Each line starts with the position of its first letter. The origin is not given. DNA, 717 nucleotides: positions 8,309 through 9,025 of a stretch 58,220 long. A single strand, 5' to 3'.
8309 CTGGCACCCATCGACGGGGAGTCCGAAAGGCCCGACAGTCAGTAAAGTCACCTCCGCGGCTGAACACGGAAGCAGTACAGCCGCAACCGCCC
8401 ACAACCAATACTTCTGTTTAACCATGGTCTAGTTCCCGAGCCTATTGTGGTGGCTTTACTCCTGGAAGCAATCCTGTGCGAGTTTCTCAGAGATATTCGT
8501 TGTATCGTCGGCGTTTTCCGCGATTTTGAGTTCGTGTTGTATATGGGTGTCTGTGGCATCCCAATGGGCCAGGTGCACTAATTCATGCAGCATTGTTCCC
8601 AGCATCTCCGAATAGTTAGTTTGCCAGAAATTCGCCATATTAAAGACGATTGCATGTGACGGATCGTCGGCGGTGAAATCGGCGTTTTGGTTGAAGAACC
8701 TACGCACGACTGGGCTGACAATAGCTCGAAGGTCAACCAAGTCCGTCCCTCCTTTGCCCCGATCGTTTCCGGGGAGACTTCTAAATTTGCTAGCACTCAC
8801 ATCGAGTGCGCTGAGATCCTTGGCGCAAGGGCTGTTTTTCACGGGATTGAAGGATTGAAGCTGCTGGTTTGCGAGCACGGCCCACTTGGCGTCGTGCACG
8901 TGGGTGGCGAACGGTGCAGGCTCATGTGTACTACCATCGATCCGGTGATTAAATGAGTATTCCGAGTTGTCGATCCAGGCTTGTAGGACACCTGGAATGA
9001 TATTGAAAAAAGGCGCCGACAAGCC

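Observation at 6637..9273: Two orphan rhs toxin tips of one HExxH family, each followed by a paralogous signal-peptide beta-sandwich protein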

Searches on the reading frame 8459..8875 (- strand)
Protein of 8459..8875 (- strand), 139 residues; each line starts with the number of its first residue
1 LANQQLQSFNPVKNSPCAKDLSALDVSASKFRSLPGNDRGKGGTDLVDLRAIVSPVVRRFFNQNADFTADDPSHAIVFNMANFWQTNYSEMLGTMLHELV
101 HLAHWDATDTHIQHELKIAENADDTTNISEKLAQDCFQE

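Call 34: find_homologous_proteins(query=A4, max_evalue=0.001)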
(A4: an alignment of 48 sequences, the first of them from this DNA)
Query A4 (48 sequences) (139 aa, profile of the alignment): 11 proteins with E <= 0.001 among 2003 candidates.
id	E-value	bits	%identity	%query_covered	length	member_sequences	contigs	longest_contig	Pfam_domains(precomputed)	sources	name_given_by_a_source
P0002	5.9e-46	174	68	99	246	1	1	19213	-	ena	-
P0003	8.2e-43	164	71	98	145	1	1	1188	-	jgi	jgi:hypothetical protein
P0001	3.9e-42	162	100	100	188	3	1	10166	-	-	-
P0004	9.9e-31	125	48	86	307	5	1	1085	-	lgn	-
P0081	8.5e-29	119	40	31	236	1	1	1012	-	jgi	jgi:hypothetical protein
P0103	1.9e-28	117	73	56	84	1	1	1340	-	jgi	jgi:hypothetical protein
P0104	2.7e-23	101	72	42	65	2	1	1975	-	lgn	-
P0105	9.5e-21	92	30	70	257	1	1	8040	-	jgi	jgi:hypothetical protein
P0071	1.5e-20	92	29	60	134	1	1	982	-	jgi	jgi:hypothetical protein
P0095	8.7e-18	83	39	33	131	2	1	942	-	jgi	jgi:hypothetical protein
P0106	1.0e-12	66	47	32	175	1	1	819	-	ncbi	-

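Call 37: find_related_loci(query=A5, collection=genome_contigs, flank=6000)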
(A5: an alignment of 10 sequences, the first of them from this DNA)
Query A5 (139 aa) in genome_contigs; peptide patterns used: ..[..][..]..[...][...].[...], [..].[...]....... (x = any residue, [..] = any of these).
90 stretches matched a pattern; 1 encode a relative of the query (tblastn E <= 1e-3); 1 distinct loci.
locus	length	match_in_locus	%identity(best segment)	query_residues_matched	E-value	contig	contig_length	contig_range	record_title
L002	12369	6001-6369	29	6-137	1e-12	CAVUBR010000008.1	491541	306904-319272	MAG: Terriglobia bacterium isolate MFD05705.bin.1.162 genome assembly, contig: contig_27106, whole genome shotgun sequen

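Call 38: find_related_loci(query=A5, collection=metagenome_contigs, flank=6000)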
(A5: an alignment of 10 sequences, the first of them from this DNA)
Query A5 (139 aa) in metagenome_contigs; peptide patterns used: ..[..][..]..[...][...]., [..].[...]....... (x = any residue, [..] = any of these).
600 stretches matched a pattern (row limit reached: there are more); 3 encode a relative of the query (tblastn E <= 1e-3); 3 distinct loci.
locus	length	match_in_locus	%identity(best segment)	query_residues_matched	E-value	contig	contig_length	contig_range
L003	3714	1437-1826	37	4-137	2e-22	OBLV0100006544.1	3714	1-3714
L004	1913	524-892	34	17-137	6e-18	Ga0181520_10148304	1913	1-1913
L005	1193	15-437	33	1-138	2e-16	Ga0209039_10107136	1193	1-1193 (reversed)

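Call 51: predict_structure(alignment_id=A4)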
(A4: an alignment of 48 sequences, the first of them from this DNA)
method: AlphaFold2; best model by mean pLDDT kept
length: 139 residues; sequences in the alignment: 48
mean_pLDDT: 93.5   pTM: 0.88
mean pLDDT of the five models: 93.5, 93.5, 93.5, 92.1, 91.9
residues with pLDDT >= 90: 119; 70-90: 18; 50-70: 2; < 50: 0
segments of 3 or more residues with pLDDT < 50: none
pLDDT, mean of each block of 10 residues (from residue 1): 90 97 94 81 88 93 95 94 97 97 95 98 97 93
secondary structure, 60 per line:
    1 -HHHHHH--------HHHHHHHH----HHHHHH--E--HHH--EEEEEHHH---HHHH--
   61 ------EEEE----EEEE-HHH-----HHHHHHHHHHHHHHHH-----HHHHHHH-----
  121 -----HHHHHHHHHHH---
elements in order: H2-7 H16-23 H28-33 E44-48 H55-58 E67-70 E75-78 H88-103 H109-115 H126-136

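Call 53: find_encoding_contigs(protein=P0105, flank=6000, max_places=3)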
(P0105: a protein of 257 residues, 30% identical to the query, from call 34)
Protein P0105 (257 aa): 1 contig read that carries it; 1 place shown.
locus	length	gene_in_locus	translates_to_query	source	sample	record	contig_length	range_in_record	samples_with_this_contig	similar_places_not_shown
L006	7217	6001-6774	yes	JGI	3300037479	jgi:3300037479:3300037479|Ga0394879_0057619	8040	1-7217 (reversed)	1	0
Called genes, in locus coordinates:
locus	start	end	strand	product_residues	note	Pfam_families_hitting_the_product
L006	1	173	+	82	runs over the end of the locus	-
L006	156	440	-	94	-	-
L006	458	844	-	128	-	PF12844:HTH_19, PF13560:HTH_31, PF01381:HTH_3, PF13443:HTH_26, PF07022:Phage_CI_repr (weak)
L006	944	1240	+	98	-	-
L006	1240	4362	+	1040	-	PF01807:Zn_ribbon_DnaG, PF08275:DNAG_N, PF13155:Toprim_2, PF13362:Toprim_3 (weak), PF13662:Toprim_4 (weak), PF27228:MTBMA_p00010_2nd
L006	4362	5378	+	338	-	PF13495:Phage_int_SAM_4 (faint), PF00589:Phage_integrase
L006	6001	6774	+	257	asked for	-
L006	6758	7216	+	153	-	?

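Call 58: fold_search(model_id=the predicted structure, library=pdb)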
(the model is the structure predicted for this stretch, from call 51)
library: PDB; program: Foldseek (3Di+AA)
matches with E <= 10: 105; with E <= 0.001: 0
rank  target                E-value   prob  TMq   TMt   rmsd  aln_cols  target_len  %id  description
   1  3dti                  1.5e-02  0.92  0.34  0.24   6.8       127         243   21  Crystal structure of the IRRE protein, a central regulator of DNA damage repair in deinococcaceae (released 2009-02-10)
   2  4qhi_D                1.4e-01  0.77  0.37  0.45   9.3       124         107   13  Crystal structure of Methanocaldococcus jannaschii selecase mutant R36W (released 2014-07-16)
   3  4jiu                  2.0e-01  0.84  0.39  0.49   6.9       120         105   12  Crystal structure of the metallopeptidase zymogen of Pyrococcus abyssi abylysin (released 2013-06-12)
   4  4qhf                  3.8e-01  0.69  0.37  0.44   4.6       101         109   12  Crystal structure of Methanocaldococcus jannaschii monomeric selecase (released 2014-07-16)
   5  4qhi_C                4.2e-01  0.54  0.40  0.49   7.1       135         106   15  Crystal structure of Methanocaldococcus jannaschii selecase mutant R36W (released 2014-07-16)
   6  4jix_B                4.2e-01  0.47  0.35  0.43   7.1       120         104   11  Crystal structure of the metallopeptidase zymogen of Methanocaldococcus jannaschii jannalysin (released 2013-06-12)
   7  4qhi_B                4.7e-01  0.57  0.37  0.45   8.3       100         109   16  Crystal structure of Methanocaldococcus jannaschii selecase mutant R36W (released 2014-07-16)
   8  4qhj_A                5.3e-01  0.69  0.38  0.46   5.5       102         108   12  Crystal structure of Methanocaldococcus jannaschii selecase mutant I100F+H107F (released 2014-07-16)
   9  4qhi_A                6.6e-01  0.44  0.40  0.49   8.9       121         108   17  Crystal structure of Methanocaldococcus jannaschii selecase mutant R36W (released 2014-07-16)
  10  8sln_A                7.4e-01  0.16  0.28  0.20   8.5       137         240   15  Crystal structure of Deinococcus geothermalis PprI complexed with ssDNA (released 2024-03-13)
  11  6cyy_A                7.8e-01  0.16  0.34  0.18  11.5       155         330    9  Mycobacterium tuberculosis transcriptional regulator (released 2019-04-17)
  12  1eb6                  9.3e-01  0.25  0.44  0.36   7.2       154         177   12  Deuterolysin from Aspergillus oryzae (released 2001-11-23)
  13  6cz6_D                9.8e-01  0.13  0.33  0.18  10.6       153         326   10  Mycobacterium tuberculosis transcriptional regulator (released 2019-04-17)
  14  4jix_A                1.0e+00  0.30  0.37  0.44   7.9       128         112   13  Crystal structure of the metallopeptidase zymogen of Methanocaldococcus jannaschii jannalysin (released 2013-06-12)
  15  6cz6_A                1.3e+00  0.13  0.34  0.18  11.5       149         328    9  Mycobacterium tuberculosis transcriptional regulator (released 2019-04-17)
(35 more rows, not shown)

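Call 61: find_encoding_contigs(protein=P0104, flank=3000, max_places=3)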
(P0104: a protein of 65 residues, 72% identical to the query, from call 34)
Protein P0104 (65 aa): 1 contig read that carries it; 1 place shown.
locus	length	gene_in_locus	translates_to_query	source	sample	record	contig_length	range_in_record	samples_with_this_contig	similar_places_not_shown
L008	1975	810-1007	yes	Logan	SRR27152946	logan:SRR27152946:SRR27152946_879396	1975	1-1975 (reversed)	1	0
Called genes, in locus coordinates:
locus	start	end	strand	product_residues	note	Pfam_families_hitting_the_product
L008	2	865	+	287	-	?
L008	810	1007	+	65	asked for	-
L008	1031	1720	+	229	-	-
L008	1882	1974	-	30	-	?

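Call 62: find_encoding_contigs(protein=P0103, flank=3000, max_places=3)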
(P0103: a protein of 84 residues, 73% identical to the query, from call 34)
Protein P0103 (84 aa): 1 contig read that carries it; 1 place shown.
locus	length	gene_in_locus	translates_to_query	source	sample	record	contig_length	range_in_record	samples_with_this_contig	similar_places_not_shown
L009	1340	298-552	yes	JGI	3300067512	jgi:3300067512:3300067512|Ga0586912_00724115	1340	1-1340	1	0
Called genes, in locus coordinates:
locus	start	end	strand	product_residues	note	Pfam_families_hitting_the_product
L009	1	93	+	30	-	?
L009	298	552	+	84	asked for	-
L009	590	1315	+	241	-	-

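Call 66: search_protein_families(library=pfam, alignment_id=A4, max_evalue=1)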
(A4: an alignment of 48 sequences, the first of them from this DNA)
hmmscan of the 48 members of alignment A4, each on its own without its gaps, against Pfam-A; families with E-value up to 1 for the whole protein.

A. member 1, seq(139 aa): 2 families
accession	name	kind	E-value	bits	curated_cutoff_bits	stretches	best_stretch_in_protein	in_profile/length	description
PF08325.16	WLM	-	0.036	14.6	26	1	87-105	79-97/190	WLM domain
PF25226.1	DUF7844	-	0.064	13.2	27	1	85-123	87-123/230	Domain of unknown function (DUF7844)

B. families by the number of members that match (of 48 scanned): 28 families (the first 25 are shown)
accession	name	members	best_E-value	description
PF10263.15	SprT-like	9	0.011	SprT-like family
PF14521.12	Aspzincin_M35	5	0.0012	Lysine-specific metallo-endopeptidase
PF25226.1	DUF7844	5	0.0038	Domain of unknown function (DUF7844)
PF08325.16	WLM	4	0.0015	WLM domain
PF13203.12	DUF2201_N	4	0.003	Putative metallopeptidase domain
PF13678.12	Peptidase_M85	3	0.055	NFkB-p65-degrading zinc protease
PF06262.17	Zincin_1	2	0.22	Zincin-like metallopeptidase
PF20352.3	DUF6647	1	0.0086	Domain of unknown function (DUF6647)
PF11861.13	DUF3381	1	0.03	Ribosomal RNA methyltransferase Spb1, DUF3381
PF16453.11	IQ_SEC7_PH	1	0.034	PH domain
PF06545.17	AllG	1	0.056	Oxamate carbamoyltransferase subunit AllG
PF14891.12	Peptidase_M91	1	0.056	Effector protein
PF12725.13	DUF3810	1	0.058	Protein of unknown function (DUF3810)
PF01361.26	Tautomerase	1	0.094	Tautomerase enzyme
PF02327.22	BChl_A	1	0.1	Bacteriochlorophyll A protein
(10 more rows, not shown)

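Call 68: search_solved_structures(query=A4, max_evalue=10, show_alignments=3)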
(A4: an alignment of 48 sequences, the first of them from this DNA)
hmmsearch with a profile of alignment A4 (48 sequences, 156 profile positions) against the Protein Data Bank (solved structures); distinct sequences matched with E-value up to 10: 14.
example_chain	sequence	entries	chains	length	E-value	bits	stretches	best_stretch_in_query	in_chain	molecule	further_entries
5xbn_A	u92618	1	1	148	0.028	17.7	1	102-129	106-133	Wss1p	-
4qhf_A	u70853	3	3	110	0.036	17.3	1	81-119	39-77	Uncharacterized protein MJ1213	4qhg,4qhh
4qhj_A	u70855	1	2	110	0.036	17.3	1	81-119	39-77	Uncharacterized protein MJ1213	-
4qhi_A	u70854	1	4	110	0.044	17.1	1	83-119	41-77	Uncharacterized protein MJ1213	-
28jq_F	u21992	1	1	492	0.24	14.7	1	52-126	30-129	Beta-barrel assembly-enhancing protease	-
5jig_A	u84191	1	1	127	0.29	14.4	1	101-124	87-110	Ubiquitin and WLM domain-containing metalloprotease SPCC1442.07c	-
6sar_A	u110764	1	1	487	0.31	14.3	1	52-123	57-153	Beta-barrel assembly-enhancing protease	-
28jr_F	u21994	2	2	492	0.38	14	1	52-123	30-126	Beta-barrel assembly-enhancing protease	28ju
28jl_F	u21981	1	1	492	0.38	14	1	52-123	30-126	Beta-barrel assembly-enhancing protease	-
1wni_A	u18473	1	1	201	0.39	14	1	102-126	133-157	Trimerelysin II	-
6ait_A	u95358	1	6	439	0.4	13.9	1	54-123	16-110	Beta-barrel assembly-enhancing protease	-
7zpf_A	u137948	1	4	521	0.45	13.8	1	97-127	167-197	Aip56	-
7cyn_A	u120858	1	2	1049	0.93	12.7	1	17-58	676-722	Toll-like receptor 7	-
3e11_A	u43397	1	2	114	2.2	11.5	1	102-125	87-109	predicted zincin-like metalloprotease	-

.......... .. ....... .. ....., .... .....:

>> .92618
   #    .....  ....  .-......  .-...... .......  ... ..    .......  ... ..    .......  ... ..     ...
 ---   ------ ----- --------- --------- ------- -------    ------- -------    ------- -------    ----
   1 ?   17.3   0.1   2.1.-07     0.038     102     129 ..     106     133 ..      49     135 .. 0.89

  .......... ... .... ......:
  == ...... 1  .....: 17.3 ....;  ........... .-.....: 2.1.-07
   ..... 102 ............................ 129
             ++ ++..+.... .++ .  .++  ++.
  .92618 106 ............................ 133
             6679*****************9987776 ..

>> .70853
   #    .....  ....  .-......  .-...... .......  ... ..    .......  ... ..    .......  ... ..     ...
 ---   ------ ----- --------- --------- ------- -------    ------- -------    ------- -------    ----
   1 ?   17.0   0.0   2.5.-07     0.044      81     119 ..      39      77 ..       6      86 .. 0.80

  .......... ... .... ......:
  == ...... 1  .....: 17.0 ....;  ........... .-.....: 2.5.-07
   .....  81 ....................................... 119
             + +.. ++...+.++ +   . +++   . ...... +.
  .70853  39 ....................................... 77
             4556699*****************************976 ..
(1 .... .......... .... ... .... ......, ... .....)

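Call 85: fold_search(model_id=the predicted structure, library=viral)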
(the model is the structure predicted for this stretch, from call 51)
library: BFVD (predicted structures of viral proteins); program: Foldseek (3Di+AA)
matches with E <= 10: 320; with E <= 0.001: 0
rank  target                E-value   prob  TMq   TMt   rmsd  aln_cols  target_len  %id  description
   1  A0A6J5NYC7            2.5e-02  0.90  0.37  0.24   6.4       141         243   14  Uncharacterized protein [uncultured Caudovirales phage]
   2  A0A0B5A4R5            4.1e-02  0.96  0.37  0.26   8.1       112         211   12  SprT-like domain-containing protein [Yersinia phage vB_YenM_TG1]
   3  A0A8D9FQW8            5.8e-02  0.85  0.39  0.31  11.3       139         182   10  SprT-like domain-containing protein [uncultured marine phage]
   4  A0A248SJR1            6.9e-02  0.80  0.38  0.27   9.3       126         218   15  (no name in the UniProt tables at hand)
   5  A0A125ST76            9.1e-02  0.75  0.36  0.30   5.6       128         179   12  (no name in the UniProt tables at hand)
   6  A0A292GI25            1.4e-01  0.60  0.31  0.26  11.0       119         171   17  (no name in the UniProt tables at hand)
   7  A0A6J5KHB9            1.5e-01  0.69  0.39  0.30  10.5       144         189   17  Peptidase M48 [uncultured Caudovirales phage]
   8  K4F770                1.8e-01  0.77  0.40  0.31   5.6       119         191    8  SprT-like domain-containing protein [Cronobacter phage vB_CsaM_GAP32]
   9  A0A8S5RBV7            2.2e-01  0.38  0.28  0.18   6.7       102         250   13  Peptidase [virus sp. ctmTa7]
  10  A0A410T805            2.4e-01  0.69  0.35  0.47   7.0       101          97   14  SprT-like domain-containing protein [Pseudomonas phage Henu5]
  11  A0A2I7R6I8            2.6e-01  0.44  0.28  0.23   6.7       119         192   13  (no name in the UniProt tables at hand)
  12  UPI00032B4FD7         2.8e-01  0.69  0.36  0.25   4.7        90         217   14  (no name look-up for this kind of identifier)
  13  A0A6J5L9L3            3.1e-01  0.41  0.31  0.25   7.7       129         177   11  IrrE N-terminal-like domain-containing protein [uncultured Caudovirales phage]
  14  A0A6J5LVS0            3.3e-01  0.20  0.27  0.09   9.4       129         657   12  Uncharacterized protein [uncultured Caudovirales phage]
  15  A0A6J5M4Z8            3.7e-01  0.51  0.31  0.43   5.9        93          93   10  Uncharacterized protein [uncultured Caudovirales phage]
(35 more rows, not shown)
